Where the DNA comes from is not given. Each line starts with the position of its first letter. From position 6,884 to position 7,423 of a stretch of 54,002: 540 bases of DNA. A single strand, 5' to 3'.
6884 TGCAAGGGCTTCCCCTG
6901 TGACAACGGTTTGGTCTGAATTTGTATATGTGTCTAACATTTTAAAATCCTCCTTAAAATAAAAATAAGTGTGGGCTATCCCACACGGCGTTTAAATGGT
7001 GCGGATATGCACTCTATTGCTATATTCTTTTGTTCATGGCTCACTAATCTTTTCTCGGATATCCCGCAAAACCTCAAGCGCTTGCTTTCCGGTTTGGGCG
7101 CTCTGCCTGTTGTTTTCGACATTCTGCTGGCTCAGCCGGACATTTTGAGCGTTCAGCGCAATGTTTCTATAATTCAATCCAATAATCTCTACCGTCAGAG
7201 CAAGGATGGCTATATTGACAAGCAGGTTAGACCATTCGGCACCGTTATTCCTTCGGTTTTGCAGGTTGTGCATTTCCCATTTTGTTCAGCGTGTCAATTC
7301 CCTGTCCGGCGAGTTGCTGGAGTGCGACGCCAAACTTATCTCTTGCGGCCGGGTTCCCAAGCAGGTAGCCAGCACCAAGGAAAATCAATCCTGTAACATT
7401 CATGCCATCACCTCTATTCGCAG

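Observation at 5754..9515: Eleven-gene translationally coupled cargo operon next to attP encoding exosporium/spore-coat-like proteins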

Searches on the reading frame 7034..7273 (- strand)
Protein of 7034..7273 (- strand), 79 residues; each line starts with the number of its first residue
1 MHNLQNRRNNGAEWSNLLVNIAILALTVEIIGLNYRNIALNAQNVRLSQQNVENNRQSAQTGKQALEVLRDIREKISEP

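Call 5: search_protein_families(library=pfam, max_evalue=0.1, proteins=[window:7034-7273:-])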
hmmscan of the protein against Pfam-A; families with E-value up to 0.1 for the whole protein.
window:7034-7273:- (79 aa): 1 family
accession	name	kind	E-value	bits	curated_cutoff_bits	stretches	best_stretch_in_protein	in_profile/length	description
PF00121.24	TIM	-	0.047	13.6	20.1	1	27-73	38-83/245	Triosephosphate isomerase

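Call 6: search_protein_families(library=phrogs, max_evalue=0.1, proteins=[window:7034-7273:-])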
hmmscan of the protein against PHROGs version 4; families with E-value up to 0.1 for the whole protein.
window:7034-7273:- (79 aa): 0 families

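Call 7: search_protein_families(library=ncbifam, max_evalue=0.1, proteins=[window:7034-7273:-])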
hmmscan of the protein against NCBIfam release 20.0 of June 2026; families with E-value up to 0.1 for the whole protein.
window:7034-7273:- (79 aa): 1 family
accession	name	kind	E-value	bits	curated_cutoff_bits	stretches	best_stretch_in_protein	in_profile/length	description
TIGR01709.2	typeII_sec_gspL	equivalog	0.035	13.2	65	1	10-67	237-296/392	type II secretion system protein GspL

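Call 37: search_protein_families(library=padloc, max_evalue=0.01, proteins=[window:7034-7273:-])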
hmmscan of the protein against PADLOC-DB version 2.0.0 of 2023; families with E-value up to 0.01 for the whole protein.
window:7034-7273:- (79 aa): 0 families
